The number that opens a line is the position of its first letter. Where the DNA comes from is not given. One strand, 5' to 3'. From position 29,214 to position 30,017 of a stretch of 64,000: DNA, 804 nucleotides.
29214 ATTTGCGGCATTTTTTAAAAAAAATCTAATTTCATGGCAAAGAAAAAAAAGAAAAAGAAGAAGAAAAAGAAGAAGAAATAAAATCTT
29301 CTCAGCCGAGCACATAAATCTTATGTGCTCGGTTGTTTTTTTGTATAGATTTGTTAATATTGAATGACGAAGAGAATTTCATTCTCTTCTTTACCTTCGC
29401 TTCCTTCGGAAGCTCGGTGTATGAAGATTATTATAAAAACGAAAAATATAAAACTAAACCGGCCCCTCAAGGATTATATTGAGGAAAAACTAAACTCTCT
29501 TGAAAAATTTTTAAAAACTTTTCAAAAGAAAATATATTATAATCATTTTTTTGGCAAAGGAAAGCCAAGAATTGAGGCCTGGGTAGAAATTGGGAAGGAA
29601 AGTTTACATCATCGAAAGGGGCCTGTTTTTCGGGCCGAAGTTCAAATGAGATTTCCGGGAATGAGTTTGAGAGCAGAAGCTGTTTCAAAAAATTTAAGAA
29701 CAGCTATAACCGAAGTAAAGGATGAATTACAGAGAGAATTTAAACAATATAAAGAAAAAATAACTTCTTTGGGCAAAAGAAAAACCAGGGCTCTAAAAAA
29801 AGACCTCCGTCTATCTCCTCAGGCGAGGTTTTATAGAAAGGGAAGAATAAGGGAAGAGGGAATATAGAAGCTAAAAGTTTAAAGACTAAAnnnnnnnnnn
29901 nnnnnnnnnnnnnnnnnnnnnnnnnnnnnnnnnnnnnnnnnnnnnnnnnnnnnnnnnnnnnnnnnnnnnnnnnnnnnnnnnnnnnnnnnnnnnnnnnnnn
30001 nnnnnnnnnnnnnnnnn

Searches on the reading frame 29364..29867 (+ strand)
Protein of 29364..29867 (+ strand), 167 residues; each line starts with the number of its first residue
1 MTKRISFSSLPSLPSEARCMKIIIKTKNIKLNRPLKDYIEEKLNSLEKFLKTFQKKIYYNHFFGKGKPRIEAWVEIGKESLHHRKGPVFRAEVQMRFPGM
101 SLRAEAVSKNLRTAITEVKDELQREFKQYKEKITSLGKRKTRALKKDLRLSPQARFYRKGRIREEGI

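Call 9: search_protein_families(library=pfam, max_evalue=0.01, proteins=[window:29364-29867:+])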
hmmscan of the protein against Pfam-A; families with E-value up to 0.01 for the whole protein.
window:29364-29867:+ (167 aa): 1 family
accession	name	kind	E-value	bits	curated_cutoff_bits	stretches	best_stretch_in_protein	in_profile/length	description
PF02482.25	Ribosomal_S30AE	-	1.3e-14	55.1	23.7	1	22-133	1-87/88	Sigma 54 modulation protein / S30EA ribosomal protein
